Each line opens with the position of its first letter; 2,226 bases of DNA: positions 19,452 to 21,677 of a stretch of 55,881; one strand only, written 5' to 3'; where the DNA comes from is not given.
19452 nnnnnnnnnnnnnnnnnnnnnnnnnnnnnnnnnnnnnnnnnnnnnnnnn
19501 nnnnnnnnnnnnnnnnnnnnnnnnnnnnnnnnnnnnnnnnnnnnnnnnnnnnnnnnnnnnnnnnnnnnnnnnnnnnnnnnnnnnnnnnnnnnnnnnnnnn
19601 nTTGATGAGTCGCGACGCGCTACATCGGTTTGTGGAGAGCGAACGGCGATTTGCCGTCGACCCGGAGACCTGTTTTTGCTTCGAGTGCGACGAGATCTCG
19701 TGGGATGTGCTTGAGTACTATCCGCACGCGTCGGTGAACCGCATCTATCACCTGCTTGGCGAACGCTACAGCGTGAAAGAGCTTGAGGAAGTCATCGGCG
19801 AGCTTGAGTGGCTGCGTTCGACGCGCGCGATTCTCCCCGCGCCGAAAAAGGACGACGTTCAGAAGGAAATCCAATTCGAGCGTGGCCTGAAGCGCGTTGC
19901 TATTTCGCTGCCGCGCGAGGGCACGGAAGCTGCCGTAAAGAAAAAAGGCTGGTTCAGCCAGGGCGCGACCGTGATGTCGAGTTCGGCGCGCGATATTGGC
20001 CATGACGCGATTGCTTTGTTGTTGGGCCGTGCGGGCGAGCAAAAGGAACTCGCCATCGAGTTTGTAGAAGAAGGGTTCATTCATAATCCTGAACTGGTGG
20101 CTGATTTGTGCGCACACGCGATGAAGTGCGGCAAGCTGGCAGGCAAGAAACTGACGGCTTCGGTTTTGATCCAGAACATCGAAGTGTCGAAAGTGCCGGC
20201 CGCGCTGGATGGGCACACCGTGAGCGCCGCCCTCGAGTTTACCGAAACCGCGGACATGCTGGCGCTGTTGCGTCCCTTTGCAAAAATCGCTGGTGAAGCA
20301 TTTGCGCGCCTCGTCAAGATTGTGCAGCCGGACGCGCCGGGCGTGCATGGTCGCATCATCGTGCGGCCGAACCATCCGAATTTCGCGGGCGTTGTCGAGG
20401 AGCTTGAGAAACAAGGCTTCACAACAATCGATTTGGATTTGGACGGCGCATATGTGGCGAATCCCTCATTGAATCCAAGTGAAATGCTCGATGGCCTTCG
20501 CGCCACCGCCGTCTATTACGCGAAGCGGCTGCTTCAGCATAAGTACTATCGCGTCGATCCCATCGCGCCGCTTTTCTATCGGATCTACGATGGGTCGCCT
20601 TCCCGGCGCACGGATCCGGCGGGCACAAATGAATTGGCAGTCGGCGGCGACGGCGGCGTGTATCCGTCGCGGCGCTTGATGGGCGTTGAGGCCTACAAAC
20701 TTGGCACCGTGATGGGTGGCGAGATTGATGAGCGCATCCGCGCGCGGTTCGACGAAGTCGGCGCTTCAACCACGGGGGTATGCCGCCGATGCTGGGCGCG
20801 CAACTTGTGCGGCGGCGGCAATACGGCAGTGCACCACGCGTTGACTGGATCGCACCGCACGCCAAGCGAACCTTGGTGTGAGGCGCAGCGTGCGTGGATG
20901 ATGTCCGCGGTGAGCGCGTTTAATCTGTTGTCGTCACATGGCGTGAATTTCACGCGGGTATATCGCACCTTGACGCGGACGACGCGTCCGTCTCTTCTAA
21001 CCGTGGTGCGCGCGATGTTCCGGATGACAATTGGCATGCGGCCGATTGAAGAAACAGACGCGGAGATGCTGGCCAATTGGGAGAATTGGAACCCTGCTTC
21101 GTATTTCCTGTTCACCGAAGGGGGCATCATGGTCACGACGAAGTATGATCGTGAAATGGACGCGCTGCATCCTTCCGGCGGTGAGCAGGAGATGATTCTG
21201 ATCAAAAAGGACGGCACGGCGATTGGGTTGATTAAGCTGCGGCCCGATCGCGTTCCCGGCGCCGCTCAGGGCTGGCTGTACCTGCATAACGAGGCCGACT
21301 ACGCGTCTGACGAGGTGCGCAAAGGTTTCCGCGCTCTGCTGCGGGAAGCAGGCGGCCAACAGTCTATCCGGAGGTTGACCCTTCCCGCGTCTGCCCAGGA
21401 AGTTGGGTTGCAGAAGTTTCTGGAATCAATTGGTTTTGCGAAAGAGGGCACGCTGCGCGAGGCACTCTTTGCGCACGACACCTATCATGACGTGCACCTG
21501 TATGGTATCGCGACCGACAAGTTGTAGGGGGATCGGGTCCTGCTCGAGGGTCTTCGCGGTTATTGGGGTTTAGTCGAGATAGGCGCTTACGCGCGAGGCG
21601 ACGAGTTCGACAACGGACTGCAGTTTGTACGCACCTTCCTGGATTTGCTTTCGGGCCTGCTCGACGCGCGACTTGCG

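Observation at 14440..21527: Candidate peptide-modification/export (RiPP- or bacteriocin-like) locus: two leader-sharing peptides, three GNATs, CPBP protease, ABC exporter and a cluster-less SPASM-GNAT fusion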

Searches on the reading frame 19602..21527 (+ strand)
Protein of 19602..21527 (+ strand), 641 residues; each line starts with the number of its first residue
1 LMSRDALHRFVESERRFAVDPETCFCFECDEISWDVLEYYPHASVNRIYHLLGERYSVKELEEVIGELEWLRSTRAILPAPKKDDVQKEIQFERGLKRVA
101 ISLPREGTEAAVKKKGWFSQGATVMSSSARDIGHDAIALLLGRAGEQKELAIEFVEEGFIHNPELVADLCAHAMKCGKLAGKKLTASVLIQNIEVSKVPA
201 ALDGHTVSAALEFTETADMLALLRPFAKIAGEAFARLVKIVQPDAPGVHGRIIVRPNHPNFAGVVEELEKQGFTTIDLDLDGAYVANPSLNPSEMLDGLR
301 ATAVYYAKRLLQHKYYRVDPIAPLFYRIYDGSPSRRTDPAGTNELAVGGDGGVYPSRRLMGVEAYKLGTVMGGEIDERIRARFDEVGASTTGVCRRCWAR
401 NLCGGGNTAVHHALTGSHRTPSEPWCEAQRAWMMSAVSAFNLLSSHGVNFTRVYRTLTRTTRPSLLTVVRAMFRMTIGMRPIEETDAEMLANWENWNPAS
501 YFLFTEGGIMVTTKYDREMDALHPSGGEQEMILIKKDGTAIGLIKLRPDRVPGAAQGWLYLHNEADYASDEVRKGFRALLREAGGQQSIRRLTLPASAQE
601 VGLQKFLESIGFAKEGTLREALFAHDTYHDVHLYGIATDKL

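Call 3: search_protein_families(library=pfam, proteins=[window:19602-21527:+], max_evalue=0.1)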
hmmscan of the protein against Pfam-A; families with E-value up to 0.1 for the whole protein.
window:19602-21527:+ (641 aa): 1 family
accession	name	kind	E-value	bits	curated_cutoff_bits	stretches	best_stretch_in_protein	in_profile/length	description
PF13420.13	Acetyltransf_4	-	0.00092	19.7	24.3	1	480-632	2-154/155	Acetyltransferase (GNAT) domain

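Call 4: search_protein_families(library=ncbifam, proteins=[window:19602-21527:+], max_evalue=0.1)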
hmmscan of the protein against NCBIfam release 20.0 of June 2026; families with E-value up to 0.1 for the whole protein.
window:19602-21527:+ (641 aa): 13 families
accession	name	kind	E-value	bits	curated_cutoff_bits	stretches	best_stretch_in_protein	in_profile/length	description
NF040492.1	not_ScfB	exception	9.6e-20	70.9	855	2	340-437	348-445/450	ScfB-related radical SAM/SPASM orphan maturase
TIGR03974.1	rSAM_six_Cys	equivalog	5.7e-19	68.3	425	2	340-436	349-445/451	thioether cross-link-forming SCIFF peptide maturase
TIGR04064.1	rSAM_nif11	equivalog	1.6e-17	63.4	518.7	1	340-451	336-444/459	nif11-like peptide radical SAM maturase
TIGR03906.1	quino_hemo_SAM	equivalog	4.6e-16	58.5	453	2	296-454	303-461/467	quinohemoprotein amine dehydrogenase maturation protein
NF047865.1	rSAM_PapB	equivalog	1.7e-15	57.1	340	1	130-421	35-330/330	PapB family radical SAM/SPASM ranthipeptide maturase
TIGR04085.1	rSAM_more_4Fe4S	domain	7.8e-08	32.7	27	1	340-426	3-93/93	SPASM domain-containing protein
TIGR04163.1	rSAM_cobopep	equivalog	3.9e-06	25.9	375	1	343-432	319-411/428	peptide-modifying radical SAM enzyme CbpB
NF045574.1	sacti_mat_StsB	exception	5.9e-05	22.1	625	1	341-437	323-425/466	StsB family radical SAM/SPASM domain sactipeptide maturase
NF035951.1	rSAM_RumMC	equivalog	0.0003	19.6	720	0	366-431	416-481/510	RumMC family radical SAM sactipeptide maturase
TIGR04083.1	rSAM_pep_methan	hypoth_equivalog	0.00061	18.8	300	1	343-434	241-337/376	TIGR04083 family peptide-modifying radical SAM enzyme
NF007539.0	PRK10151.1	equivalog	0.0011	18.6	184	1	531-636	69-174/179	50S ribosomal protein L7/L12-serine acetyltransferase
TIGR03942.1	sulfatase_rSAM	equivalog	0.056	12.5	349.45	0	341-440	254-357/363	anaerobic sulfatase maturase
TIGR04068.1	rSAM_ocin_clost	equivalog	0.063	12.2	500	1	340-439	354-452/462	Cys-rich peptide radical SAM maturase CcpM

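Call 5: find_homologous_proteins(query=window:19605-21527:+)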
Query window:19605-21527:+ (640 aa): 303 proteins with E <= 0.001 among 8000 candidates; the best 120 are listed.
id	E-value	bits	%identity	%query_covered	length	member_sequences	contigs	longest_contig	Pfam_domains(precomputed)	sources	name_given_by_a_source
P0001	0.0e+0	1337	89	100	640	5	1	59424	-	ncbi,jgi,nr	ncbi:MAG: SPASM domain-containing protein [Candidatus Hydrogenedentes bacterium]|nr:SPASM domain-con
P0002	0.0e+0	1264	84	100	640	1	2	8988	-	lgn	-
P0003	0.0e+0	1259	84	100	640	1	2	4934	-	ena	-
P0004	0.0e+0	1250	83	100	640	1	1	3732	-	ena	-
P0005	0.0e+0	1247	83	100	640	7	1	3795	-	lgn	-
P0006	0.0e+0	1240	83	100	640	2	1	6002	-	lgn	-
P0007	0.0e+0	1121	84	90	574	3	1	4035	-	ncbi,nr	ncbi:MAG: SPASM domain-containing protein, partial [Candidatus Hydrogenedentes bacterium]|nr:SPASM d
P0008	0.0e+0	1120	73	100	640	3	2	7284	-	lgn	-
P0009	0.0e+0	1088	71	100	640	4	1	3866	-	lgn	-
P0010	0.0e+0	1085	70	100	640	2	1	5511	-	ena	-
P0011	0.0e+0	1084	71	100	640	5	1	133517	-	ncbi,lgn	ncbi:MAG: hypothetical protein AMXMBFR82_21070 [Candidatus Hydrogenedentota bacterium]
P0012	0.0e+0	1080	71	100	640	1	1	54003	-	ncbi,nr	ncbi:MAG: SPASM domain-containing protein [Candidatus Hydrogenedentes bacterium]|nr:SPASM domain-con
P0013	0.0e+0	1078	71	100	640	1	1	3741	-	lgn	-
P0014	0.0e+0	1073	70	100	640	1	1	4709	-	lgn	-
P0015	0.0e+0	1072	71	100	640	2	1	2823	-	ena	-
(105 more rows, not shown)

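Call 7: find_related_loci(query=window:19605-21527:+, collection=genome_contigs, flank=10000)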
Query window:19605-21527:+ (640 aa) in genome_contigs; peptide patterns used: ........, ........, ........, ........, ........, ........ (x = any residue, [..] = any of these).
484 stretches matched a pattern; 36 encode a relative of the query (tblastn E <= 1e-3); 36 distinct loci.
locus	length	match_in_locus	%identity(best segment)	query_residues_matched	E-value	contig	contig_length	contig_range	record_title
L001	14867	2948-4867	89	1-640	0e+0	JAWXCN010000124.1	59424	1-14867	MAG: Candidatus Hydrogenedentota bacterium isolate P2IB.85 k99_749350, whole genome shotgun sequence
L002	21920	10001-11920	83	1-640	0e+0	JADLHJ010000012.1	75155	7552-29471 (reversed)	MAG: Candidatus Hydrogenedentota bacterium isolate SJ475 c_000000114478, whole genome shotgun sequence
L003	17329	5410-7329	74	1-640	0e+0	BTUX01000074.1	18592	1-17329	MAG: Candidatus Hydrogenedentota bacterium AMX-MBFR-4 DNA, sequence074, whole genome shotgun sequence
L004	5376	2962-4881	71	1-640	0e+0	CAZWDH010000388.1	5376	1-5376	MAG TPA_asm: uncultured Nitrospiraceae bacterium isolate SRP323723_co1_44 genome assembly, contig: NODE_13194_length_537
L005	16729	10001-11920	71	1-640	0e+0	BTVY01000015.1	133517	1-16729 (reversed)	MAG: Candidatus Hydrogenedentota bacterium AMX-MBFR-82 DNA, sequence015, whole genome shotgun sequence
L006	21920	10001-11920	70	1-640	0e+0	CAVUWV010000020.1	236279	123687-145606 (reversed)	MAG: Candidatus Hydrogenedentes bacterium isolate MFD05684.bin.2.193 genome assembly, contig: contig_74856, whole genome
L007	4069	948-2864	64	1-640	0e+0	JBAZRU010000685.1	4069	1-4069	MAG: Candidatus Hydrogenedentales bacterium isolate SO_2017_GW1_155 NODE_86308_length_4069_cov_0.734906_OW334_2017, whol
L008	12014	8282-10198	64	1-640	0e+0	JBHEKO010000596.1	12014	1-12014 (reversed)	MAG: Candidatus Hydrogenedentales bacterium isolate bin.191 k141_5570327, whole genome shotgun sequence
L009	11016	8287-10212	58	1-640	0e+0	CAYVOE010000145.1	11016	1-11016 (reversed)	MAG TPA_asm: uncultured Nitrospiraceae bacterium isolate SRP268622_co1_273 genome assembly, contig: NODE_14133_length_11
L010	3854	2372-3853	71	1-494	0e+0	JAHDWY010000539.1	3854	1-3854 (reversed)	MAG: Candidatus Hydrogenedentota bacterium isolate HYD1 NODE_19995_length_3854_cov_3.865491, whole genome shotgun sequen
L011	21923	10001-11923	55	1-640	0e+0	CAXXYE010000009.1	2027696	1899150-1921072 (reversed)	MAG: Candidatus Hydrogenedentota bacterium isolate 9f1eef2f-e61c-44ad-add1-0a006c8246d5 genome assembly, contig: contig_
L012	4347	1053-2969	55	1-640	0e+0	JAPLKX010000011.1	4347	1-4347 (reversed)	MAG: Candidatus Hydrogenedentota bacterium isolate LacPavin_0920_SED5_MAG_60_9 LacPavin_0920_SED5_scaffold_1909611, whol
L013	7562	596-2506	53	1-635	0e+0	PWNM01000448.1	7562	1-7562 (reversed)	MAG: Candidatus Hydrogenedentota bacterium isolate CSSed10_315 CS-Sed10-C29359, whole genome shotgun sequence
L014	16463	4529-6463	52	1-640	0e+0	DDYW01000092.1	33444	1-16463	MAG TPA_asm: Candidatus Hydrogenedentes bacterium UBA2224 UBA2224_contig_88772, whole genome shotgun sequence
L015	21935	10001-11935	52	1-640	0e+0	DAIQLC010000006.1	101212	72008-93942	MAG TPA_asm: Candidatus Hydrogenedentota bacterium isolate CTOTU19843 NODE_158_length_101212_cov_18.099291, whole genome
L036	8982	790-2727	54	1-640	0e+0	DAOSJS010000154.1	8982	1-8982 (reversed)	MAG TPA_asm: Candidatus Hydrogenedentota bacterium isolate AMR_MDS_1669 NODE_7341_length_8982_cov_4.663605, whole genome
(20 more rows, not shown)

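Call 18: search_solved_structures(query=A2, max_evalue=0.01, show_alignments=2)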
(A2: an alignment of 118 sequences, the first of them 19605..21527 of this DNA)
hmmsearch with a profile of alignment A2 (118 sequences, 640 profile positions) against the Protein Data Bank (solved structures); distinct sequences matched with E-value up to 0.01: 9.
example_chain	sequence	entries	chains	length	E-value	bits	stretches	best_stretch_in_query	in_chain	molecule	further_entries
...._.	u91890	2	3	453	8.9e-41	143.5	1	4-435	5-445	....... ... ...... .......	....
1z9u_A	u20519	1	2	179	4.6e-06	28.8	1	521-635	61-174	acetyl transferase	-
1s7k_A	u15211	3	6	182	4.8e-06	28.7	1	521-635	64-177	acetyl transferase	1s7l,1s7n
1s7f_A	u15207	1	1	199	6.1e-06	28.4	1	521-635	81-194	acetyl transferase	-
1nsl_A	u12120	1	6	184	2.4e-05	26.4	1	537-635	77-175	Probable acetyltransferase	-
4k37_A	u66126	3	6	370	6e-05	25.1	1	231-408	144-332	Anaerobic sulfatase-maturating enzyme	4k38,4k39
4k36_A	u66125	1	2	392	6.8e-05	24.9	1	231-409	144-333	Anaerobic sulfatase-maturating enzyme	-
2ae6_A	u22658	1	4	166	0.00082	21.3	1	523-634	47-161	acetyltransferase, GNAT family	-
3igr_A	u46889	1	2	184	0.0012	20.7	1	521-629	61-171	Ribosomal-protein-S5-alanine N-acetyltransferase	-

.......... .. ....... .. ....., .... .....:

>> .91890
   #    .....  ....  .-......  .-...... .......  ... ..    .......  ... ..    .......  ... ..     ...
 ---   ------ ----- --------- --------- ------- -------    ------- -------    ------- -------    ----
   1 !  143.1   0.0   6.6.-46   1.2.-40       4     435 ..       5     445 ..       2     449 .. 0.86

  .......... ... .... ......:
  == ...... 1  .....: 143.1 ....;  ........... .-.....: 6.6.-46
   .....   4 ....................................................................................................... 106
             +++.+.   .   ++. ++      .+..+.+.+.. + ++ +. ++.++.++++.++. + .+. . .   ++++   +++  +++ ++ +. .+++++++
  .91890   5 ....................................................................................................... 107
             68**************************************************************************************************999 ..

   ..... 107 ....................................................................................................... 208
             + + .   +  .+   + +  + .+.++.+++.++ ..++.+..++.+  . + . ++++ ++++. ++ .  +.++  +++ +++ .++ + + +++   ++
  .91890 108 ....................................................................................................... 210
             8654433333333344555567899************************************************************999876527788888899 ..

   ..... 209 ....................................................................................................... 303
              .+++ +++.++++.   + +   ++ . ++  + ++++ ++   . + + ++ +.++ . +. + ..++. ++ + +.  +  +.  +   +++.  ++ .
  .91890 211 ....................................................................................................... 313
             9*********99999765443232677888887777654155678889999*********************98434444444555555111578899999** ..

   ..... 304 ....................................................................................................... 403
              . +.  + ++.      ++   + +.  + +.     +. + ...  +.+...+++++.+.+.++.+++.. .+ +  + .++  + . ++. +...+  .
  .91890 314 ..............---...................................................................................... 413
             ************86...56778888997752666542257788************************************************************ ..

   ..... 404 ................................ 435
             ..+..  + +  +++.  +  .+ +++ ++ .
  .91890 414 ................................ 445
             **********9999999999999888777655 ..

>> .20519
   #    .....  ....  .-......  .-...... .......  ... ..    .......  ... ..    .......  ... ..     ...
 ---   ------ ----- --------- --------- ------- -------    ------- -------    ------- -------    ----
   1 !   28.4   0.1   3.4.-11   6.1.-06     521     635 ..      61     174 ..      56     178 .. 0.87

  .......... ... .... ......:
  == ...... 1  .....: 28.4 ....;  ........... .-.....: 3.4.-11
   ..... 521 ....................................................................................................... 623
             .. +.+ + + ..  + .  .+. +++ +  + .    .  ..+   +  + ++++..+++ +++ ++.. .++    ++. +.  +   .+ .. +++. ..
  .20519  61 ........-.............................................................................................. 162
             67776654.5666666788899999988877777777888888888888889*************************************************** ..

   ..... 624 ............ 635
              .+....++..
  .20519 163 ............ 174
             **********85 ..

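Call 29: predict_structure(alignment_id=A2)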
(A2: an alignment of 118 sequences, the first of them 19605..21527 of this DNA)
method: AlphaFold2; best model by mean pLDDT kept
length: 640 residues; sequences in the alignment: 118
mean_pLDDT: 85.3   pTM: 0.68
mean pLDDT of the five models: 85.3, 85.2, 84.3, 83.7, 82.4
residues with pLDDT >= 90: 380; 70-90: 170; 50-70: 50; < 50: 40
segments of 3 or more residues with pLDDT < 50: 106-124, 455-473
pLDDT, mean of each block of 10 residues (from residue 1): 76 90 86 91 91 94 83 64 57 90 61 39 63 96 93 96 95 95 96 93 97 87 92 91 88 97 96 95 96 95 89 88 83 87 94 96 94 93 88 90 93 94 95 90 69 45 31 63 88 93 83 84 72 85 87 90 93 86 69 95 96 95 91 89
secondary structure, 60 per line:
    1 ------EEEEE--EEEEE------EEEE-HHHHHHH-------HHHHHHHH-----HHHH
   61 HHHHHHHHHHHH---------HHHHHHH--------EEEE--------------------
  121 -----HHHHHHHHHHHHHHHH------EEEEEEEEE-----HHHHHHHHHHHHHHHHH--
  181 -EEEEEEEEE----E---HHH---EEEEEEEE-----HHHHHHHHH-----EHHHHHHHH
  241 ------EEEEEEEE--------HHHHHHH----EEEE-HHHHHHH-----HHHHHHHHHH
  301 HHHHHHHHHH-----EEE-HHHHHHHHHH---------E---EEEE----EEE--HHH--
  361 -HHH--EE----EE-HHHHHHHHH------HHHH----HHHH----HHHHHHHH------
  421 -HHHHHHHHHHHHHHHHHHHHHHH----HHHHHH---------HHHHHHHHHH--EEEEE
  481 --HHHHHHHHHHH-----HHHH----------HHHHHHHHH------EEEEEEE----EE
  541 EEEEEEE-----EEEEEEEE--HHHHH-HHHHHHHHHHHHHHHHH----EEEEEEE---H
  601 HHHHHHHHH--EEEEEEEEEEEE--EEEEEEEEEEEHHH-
elements in order: E7-11 E14-18 E25-28 H30-36 H44-51 H57-72 H82-88 E97-100 H126-141 E148-156 H162-178 E182-190 E205-212 H218-226 H233-240 E247-254 H263-269 E274-277 H279-285 H291-310 E316-318 H320-329 E343-346 E351-353 H376-384 H391-394 H399-402 H407-414 H422-444 H449-454 H464-473 E476-480 H483-493 H499-502 H513-521 E528-534 E539-547 E553-560 H563-567 H569-585 E590-596 H600-609 E612-623 E626-636
